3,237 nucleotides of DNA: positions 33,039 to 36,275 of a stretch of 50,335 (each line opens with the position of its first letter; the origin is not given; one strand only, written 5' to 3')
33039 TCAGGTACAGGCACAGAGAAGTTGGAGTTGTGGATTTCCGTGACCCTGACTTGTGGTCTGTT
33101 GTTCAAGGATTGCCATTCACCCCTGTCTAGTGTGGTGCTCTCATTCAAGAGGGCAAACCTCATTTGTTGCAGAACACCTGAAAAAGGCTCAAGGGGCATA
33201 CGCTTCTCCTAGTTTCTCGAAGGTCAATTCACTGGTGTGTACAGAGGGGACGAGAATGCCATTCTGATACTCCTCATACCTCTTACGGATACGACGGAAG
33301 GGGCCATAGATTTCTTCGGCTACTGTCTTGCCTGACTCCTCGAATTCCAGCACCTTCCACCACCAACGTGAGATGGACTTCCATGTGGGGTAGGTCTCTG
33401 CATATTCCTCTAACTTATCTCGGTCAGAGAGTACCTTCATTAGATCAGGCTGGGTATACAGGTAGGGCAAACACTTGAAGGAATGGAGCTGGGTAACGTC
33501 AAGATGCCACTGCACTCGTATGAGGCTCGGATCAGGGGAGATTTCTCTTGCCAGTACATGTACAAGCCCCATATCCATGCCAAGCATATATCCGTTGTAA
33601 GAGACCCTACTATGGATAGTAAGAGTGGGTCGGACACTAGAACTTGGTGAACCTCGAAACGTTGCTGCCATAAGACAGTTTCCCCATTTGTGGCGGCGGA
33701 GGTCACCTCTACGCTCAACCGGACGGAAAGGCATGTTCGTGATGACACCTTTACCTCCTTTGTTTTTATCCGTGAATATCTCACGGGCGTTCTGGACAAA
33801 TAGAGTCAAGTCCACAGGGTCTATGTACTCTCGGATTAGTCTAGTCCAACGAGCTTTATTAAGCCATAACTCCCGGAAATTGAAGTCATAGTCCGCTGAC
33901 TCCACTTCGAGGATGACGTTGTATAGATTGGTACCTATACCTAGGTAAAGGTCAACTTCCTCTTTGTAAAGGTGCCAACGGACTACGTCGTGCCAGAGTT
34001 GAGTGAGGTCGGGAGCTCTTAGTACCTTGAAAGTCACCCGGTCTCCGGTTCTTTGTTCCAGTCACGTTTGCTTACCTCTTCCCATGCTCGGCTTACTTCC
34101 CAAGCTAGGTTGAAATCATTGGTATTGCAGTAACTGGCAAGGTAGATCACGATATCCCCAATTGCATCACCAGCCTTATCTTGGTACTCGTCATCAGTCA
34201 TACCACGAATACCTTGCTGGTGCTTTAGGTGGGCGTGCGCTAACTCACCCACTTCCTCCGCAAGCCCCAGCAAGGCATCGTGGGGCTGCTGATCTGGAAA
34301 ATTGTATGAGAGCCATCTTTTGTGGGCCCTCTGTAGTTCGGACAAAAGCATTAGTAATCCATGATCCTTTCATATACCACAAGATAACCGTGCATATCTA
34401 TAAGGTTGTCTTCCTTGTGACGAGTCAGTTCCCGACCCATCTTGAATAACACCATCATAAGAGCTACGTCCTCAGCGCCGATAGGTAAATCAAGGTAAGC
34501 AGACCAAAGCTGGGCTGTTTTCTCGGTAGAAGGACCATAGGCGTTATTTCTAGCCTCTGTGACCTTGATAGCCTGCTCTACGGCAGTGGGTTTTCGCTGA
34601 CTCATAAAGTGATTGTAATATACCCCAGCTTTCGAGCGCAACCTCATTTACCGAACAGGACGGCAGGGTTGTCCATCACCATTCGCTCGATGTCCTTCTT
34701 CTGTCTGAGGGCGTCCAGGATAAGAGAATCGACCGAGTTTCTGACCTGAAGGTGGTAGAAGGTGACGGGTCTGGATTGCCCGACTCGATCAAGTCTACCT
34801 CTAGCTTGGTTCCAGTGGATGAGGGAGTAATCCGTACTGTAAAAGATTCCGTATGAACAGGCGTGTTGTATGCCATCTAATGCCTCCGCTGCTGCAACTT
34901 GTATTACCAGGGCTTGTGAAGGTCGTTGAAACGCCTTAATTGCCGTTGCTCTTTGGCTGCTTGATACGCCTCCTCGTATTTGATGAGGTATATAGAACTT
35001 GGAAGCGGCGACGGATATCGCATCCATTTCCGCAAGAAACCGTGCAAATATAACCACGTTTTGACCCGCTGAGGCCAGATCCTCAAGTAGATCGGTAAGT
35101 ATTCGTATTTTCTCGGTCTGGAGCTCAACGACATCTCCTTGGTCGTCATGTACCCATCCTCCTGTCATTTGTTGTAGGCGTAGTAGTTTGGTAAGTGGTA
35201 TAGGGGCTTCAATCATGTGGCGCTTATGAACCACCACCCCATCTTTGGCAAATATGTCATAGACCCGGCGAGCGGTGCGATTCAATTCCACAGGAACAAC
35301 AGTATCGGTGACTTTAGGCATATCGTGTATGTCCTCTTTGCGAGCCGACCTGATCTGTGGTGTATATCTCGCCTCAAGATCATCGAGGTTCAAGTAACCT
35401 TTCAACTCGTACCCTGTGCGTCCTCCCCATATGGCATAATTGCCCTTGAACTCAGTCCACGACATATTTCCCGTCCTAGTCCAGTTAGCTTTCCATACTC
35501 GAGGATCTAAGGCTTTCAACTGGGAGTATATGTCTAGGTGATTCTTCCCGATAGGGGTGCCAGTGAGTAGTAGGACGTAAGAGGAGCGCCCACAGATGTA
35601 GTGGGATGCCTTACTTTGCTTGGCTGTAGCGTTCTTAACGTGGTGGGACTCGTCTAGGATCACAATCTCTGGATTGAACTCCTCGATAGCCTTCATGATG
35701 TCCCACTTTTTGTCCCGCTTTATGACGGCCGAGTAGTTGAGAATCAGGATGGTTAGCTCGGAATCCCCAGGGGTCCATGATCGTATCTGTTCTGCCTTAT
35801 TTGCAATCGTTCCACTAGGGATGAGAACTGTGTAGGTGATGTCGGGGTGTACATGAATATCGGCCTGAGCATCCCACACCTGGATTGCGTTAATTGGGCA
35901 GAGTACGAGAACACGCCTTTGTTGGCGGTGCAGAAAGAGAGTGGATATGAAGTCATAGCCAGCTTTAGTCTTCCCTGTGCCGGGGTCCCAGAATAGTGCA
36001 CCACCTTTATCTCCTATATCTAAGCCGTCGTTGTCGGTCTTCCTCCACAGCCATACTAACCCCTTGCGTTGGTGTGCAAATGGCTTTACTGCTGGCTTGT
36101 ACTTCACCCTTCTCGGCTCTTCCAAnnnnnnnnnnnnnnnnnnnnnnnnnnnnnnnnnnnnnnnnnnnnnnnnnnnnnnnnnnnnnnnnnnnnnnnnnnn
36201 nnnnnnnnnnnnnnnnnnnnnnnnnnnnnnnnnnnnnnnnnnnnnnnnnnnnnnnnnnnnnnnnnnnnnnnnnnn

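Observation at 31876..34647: Candidate deoxycytidine-replacement or pyrimidine hypermodification module (T4-like logic, divergent parts) in a putative actinophage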

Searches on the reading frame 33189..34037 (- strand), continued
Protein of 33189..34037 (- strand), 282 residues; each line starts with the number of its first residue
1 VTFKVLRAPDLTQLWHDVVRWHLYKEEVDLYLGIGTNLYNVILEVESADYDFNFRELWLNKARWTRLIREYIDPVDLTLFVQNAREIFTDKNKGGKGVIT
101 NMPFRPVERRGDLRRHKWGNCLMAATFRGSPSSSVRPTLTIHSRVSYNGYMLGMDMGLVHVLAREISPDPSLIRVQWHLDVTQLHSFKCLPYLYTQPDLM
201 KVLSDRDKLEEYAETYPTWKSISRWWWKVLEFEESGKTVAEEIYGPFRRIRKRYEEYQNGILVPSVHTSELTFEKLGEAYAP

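Call 85: find_encoding_contigs(protein=P0126, flank=10000, max_places=2)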
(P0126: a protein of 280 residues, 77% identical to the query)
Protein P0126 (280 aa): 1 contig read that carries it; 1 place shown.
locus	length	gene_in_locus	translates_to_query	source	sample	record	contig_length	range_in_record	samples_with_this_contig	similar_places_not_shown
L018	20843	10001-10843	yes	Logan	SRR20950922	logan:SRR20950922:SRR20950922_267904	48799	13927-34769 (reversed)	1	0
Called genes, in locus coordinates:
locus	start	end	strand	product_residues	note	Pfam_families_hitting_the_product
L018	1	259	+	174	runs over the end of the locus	-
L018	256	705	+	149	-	PF12957:DUF3846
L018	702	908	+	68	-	-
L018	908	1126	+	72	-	-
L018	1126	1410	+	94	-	-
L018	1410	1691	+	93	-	-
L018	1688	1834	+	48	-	-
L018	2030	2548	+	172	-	-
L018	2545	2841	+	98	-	-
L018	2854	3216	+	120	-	PF02467:Whib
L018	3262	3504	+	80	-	-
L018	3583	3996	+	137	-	-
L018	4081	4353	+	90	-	-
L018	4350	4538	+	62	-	PF12728:HTH_17 (weak)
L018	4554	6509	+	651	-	PF16793:RepB_primase, PF13481:AAA_25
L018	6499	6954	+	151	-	-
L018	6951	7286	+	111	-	-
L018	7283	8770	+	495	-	PF00176:SNF2-rel_dom, PF04851:ResIII, PF00271:Helicase_C (weak)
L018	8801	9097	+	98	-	PF19905:DUF6378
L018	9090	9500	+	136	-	-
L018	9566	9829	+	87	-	-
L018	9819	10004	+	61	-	-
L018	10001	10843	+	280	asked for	-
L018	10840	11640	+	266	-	PF00303:Thymidylat_synt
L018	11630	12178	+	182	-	PF00383:dCMP_cyt_deam_1, PF14437:MafB19-deam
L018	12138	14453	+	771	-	PF03167:UDG, PF01612:DNA_pol_A_exo1, PF00476:DNA_pol_A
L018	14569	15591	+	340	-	PF12705:PDDEXK_1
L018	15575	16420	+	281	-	PF13479:AAA_24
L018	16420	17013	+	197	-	-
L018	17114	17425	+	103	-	-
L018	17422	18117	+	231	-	-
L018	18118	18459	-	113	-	-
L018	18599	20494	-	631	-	-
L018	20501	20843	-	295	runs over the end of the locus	-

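Call 88: fold_search(model_id=the predicted structure, library=viral)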
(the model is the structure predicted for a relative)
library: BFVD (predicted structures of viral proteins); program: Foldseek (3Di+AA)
matches with E <= 10: 138; with E <= 0.001: 13
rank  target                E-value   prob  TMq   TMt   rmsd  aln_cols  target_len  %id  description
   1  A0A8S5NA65            2.7e-13  1.00  0.69  0.56   4.6       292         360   17  Uncharacterized protein [Myoviridae sp. ctx322]
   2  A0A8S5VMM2            1.3e-11  1.00  0.69  0.74   4.6       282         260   15  Uncharacterized protein [Ackermannviridae sp.]
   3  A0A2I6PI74            9.0e-10  1.00  0.63  0.67   8.1       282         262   12  Uncharacterized protein [Pseudomonas phage PMBT14]
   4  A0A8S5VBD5            5.9e-07  1.00  0.45  0.50  14.5       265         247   11  thymidylate synthase [Myoviridae sp. ctbEa13]
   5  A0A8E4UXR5            2.2e-06  1.00  0.41  0.34  14.9       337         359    7  Thymidylate synthase [Maribacter phage Colly_1]
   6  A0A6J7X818            9.4e-06  1.00  0.41  0.41  17.2       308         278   11  Thymidylate synthase/dCMP hydroxymethylase domain containing protein [uncultured Caudovirales phage]
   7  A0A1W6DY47            1.0e-05  1.00  0.44  0.34  15.2       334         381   11  Putative thymidylate synthase [Aeromonas phage phiA8-29]
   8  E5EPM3                2.1e-05  1.00  0.48  0.57   5.4       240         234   10  Gp42 dCMP hydroxymethylase [Acinetobacter phage Acj9]
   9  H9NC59                1.1e-04  1.00  0.47  0.55   5.0       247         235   10  (no name in the UniProt tables at hand)
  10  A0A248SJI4            1.1e-04  1.00  0.39  0.37  13.3       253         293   11  (no name in the UniProt tables at hand)
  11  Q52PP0                2.0e-04  1.00  0.40  0.41   7.3       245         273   11  Putative thymidylate synthase [Xanthomonas phage Xp15]
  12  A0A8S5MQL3            4.1e-04  1.00  0.38  0.28  18.1       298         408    8  CMP/dCMP-type deaminase domain-containing protein [Myoviridae sp. ctOAa14]
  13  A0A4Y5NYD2            9.1e-04  1.00  0.38  0.61   5.4       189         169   13  (no name in the UniProt tables at hand)
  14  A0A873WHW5            1.1e-03  1.00  0.38  0.38   6.8       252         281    9  Thymidylate synthase [Providencia phage PSTCR5]
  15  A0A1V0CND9            1.7e-03  1.00  0.39  0.38   6.0       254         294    9  (no name in the UniProt tables at hand)
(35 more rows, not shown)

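Call 89: search_protein_families(library=pfam, proteins=[L018:9090-9500:+], max_evalue=0.01)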
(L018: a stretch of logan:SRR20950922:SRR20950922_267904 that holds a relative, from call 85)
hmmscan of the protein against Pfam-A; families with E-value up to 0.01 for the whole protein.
L018:9090-9500:+ (136 aa): 0 families

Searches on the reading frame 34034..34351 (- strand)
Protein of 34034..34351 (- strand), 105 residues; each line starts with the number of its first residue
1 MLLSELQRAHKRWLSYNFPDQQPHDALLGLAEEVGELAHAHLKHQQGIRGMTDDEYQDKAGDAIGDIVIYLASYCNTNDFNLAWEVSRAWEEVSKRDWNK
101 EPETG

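Call 3: search_protein_families(library=pfam, proteins=[window:34034-34351:-], max_evalue=0.01)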
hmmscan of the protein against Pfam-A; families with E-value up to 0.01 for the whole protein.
window:34034-34351:- (105 aa): 1 family
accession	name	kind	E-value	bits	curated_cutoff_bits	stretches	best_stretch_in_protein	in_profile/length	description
PF03819.22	MazG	-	0.0082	16.8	22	0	21-93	1-62/74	MazG nucleotide pyrophosphohydrolase domain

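Call 4: search_protein_families(library=phrogs, proteins=[window:34034-34351:-], max_evalue=0.01)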
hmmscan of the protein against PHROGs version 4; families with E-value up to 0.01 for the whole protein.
window:34034-34351:- (105 aa): 4 families
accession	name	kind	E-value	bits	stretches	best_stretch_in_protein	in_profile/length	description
phrog_715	-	other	1.7e-08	35.8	1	22-97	27-105/123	MazG-like pyrophosphatase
phrog_1992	-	other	7.2e-05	23.5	1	23-91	114-171/293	MazG-like pyrophosphatase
phrog_229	-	other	0.001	19.3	1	26-82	278-330/533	MazG-like pyrophosphatase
phrog_1994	-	DNA, RNA and nucleotide metabolism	0.0023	18.9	1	16-96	81-155/170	DNA binding protein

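Call 29: search_protein_families(library=ncbifam, proteins=[window:34034-34351:-], max_evalue=0.01)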
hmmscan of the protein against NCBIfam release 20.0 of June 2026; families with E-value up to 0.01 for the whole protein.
window:34034-34351:- (105 aa): 0 families

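Call 47: search_solved_structures(query=window:34034-34351:-, max_evalue=10, show_alignments=3)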
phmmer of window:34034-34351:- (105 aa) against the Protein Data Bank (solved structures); distinct sequences matched with E-value up to 10: 10.
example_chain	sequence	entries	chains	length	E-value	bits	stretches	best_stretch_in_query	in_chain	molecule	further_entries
2q5z_A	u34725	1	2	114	0.00061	23.3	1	1-93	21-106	Hypothetical protein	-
2q73_A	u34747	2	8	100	0.00063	23.3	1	1-84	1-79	Hypothetical protein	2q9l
2gta_A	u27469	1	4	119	0.0097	19.4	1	25-99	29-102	Hypothetical protein ypjD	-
7mu5_A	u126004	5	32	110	0.1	16.1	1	4-75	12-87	dCTP pyrophosphatase 1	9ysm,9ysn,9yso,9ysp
5ie9_A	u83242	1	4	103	0.38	14.3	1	26-86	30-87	Nucleotide pyrophosphohydrolase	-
9rwy_A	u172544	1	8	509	0.55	13.8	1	40-89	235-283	catalase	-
9hxt_H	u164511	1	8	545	0.64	13.6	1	40-89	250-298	Catalase-phenol oxidase from Cladosporium sp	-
7ody_A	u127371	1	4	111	0.72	13.4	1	3-44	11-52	MazG-like pyrophosphohydrolase (MazZ)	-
2oie_A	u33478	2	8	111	0.94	13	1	4-74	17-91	RS21-C6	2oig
4qgp_A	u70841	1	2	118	1.1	12.9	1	9-94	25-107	pyrophosphatase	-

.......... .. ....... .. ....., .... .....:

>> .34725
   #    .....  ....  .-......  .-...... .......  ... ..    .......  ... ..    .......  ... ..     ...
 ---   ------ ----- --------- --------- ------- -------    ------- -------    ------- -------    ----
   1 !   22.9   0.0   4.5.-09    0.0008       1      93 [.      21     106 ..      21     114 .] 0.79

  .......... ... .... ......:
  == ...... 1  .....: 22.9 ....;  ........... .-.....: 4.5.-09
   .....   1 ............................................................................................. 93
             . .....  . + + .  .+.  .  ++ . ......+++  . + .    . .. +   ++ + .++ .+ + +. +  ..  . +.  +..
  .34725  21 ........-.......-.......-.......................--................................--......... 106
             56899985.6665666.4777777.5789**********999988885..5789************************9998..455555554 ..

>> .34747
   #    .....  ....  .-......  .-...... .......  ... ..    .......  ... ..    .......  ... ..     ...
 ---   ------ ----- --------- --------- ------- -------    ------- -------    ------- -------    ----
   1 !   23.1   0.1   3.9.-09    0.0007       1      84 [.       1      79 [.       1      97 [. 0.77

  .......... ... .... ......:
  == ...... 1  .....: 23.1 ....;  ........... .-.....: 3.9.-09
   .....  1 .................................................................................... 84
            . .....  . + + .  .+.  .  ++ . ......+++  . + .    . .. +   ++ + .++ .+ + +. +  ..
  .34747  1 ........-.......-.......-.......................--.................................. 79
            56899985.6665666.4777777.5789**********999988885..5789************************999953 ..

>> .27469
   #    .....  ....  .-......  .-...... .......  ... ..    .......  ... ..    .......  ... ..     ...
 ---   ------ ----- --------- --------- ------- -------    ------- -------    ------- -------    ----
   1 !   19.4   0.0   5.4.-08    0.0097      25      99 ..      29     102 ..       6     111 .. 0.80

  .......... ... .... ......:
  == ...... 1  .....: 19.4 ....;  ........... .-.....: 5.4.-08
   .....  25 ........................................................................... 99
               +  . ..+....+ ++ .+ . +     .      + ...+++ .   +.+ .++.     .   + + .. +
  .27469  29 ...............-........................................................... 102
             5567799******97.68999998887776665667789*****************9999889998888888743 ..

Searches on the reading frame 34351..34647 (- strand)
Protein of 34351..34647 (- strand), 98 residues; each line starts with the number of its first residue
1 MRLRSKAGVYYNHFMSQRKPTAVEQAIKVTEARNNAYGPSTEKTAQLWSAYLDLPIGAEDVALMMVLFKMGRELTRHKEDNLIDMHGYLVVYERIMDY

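Call 3: search_protein_families(library=pfam, proteins=[window:34351-34647:-], max_evalue=0.01)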
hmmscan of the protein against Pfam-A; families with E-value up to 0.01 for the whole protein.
window:34351-34647:- (98 aa): 1 family
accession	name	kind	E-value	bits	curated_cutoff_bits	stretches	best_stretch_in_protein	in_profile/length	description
PF19905.4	DUF6378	-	5.8e-16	59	27.1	1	29-95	10-80/81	Domain of unknown function (DUF6378)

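Call 4: search_protein_families(library=phrogs, proteins=[window:34351-34647:-], max_evalue=0.01)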
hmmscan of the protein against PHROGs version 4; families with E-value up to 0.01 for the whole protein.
window:34351-34647:- (98 aa): 4 families
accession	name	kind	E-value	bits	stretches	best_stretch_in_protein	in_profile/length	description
phrog_474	-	other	3.8e-18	67.4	1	12-95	122-210/274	phosphofructokinase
phrog_1167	-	other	2.4e-12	48.4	1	32-97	17-86/169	phosphofructokinase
phrog_6328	-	unknown function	5.3e-09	37.6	1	18-89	158-235/249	-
phrog_1597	-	unknown function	0.0034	18.8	1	31-92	111-176/189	-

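Call 29: search_protein_families(library=ncbifam, proteins=[window:34351-34647:-], max_evalue=0.01)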
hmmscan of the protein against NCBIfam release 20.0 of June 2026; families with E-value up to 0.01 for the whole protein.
window:34351-34647:- (98 aa): 0 families

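Call 48: search_solved_structures(query=window:34351-34647:-, max_evalue=10, show_alignments=2)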
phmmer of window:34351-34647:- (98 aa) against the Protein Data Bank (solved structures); distinct sequences matched with E-value up to 10: 4.
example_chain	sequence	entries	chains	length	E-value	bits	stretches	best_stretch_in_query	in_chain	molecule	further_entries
3j80_X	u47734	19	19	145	0.51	13.9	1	16-74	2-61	uS12 | RPS23 | Ribosomal protein uS21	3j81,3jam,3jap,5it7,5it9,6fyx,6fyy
6gsm_X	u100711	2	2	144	0.92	13.1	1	19-74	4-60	KLLA0B11231p | RPS23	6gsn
6woo_XX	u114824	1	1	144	1.9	12.1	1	16-74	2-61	uS12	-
3j6x_23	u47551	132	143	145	1.9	12.1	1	16-74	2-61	40S ribosomal protein S23 | 40S ribosomal protein rpS23 (S12p) | 40S ribosomal protein S23-A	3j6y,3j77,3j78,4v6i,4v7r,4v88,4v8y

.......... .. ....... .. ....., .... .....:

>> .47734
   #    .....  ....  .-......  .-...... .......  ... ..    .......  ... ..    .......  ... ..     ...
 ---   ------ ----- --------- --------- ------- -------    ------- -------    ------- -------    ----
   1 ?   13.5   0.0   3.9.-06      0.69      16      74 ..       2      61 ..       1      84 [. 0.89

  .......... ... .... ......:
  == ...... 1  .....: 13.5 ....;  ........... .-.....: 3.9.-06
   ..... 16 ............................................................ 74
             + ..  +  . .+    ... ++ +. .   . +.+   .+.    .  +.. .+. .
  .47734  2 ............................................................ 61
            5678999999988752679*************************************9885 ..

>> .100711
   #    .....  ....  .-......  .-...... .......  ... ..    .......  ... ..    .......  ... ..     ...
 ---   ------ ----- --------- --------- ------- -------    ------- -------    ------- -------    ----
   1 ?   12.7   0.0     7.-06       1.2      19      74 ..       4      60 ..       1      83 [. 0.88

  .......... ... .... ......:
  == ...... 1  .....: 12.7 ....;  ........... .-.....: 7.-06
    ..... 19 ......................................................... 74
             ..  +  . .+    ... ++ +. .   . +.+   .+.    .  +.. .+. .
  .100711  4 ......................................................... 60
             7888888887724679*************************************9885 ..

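Call 86: find_homologous_proteins(query=window:34351-34647:-, max_evalue=0.001)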
Query window:34351-34647:- (98 aa): 10 proteins with E <= 0.001 among 11 candidates.
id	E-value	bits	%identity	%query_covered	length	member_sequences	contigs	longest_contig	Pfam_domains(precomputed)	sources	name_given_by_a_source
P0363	6.3e-48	178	100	86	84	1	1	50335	PF19905.5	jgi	-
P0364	6.5e-32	127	76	82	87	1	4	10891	PF19905.5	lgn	-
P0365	2.2e-27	113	66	85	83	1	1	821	PF19905.5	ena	-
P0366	2.7e-26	109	70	78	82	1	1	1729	PF19905.5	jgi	-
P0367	2.3e-19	87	59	78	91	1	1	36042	PF19905.5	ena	-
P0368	2.5e-19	87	61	79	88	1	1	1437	PF19905.5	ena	-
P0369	2.8e-19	87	60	79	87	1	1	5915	PF19905.5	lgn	-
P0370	2.4e-18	84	57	81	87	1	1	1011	PF19905.5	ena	-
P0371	2.4e-16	77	54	77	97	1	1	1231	PF19905.5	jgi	jgi:hypothetical protein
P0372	9.1e-16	76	56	78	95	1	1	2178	PF19905.5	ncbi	-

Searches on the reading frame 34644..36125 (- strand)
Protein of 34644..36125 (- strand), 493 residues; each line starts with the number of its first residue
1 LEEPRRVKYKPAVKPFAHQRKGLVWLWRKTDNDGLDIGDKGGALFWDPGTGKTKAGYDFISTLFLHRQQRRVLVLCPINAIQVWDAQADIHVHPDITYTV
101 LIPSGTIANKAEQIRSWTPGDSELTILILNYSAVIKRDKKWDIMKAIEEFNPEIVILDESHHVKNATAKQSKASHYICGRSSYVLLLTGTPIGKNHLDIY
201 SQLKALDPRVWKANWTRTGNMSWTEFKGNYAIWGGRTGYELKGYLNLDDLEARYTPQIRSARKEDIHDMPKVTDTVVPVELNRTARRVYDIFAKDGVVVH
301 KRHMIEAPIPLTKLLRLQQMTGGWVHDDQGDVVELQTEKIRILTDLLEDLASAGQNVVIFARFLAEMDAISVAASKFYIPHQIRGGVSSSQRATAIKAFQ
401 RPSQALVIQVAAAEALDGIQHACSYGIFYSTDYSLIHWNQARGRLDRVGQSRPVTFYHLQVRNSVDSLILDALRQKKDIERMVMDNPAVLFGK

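Call 3: search_protein_families(library=pfam, proteins=[window:34644-36125:-], max_evalue=0.01)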
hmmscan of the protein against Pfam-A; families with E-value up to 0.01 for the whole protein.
window:34644-36125:- (493 aa): 4 families
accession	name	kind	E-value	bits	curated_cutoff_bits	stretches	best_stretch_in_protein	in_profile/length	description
PF00176.29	SNF2-rel_dom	-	9.9e-23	81.1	24.9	1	18-305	1-266/290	SNF2-related domain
PF04851.21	ResIII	-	6.2e-09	36.4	22.5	1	38-192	22-163/164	Type III restriction enzyme, res subunit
PF00271.37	Helicase_C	-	1.4e-06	28.9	23.5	1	338-449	1-110/110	Helicase conserved C-terminal domain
PF13872.12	AAA_34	-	0.0072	15.7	27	0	48-174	69-198/306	P-loop containing NTP hydrolase pore-1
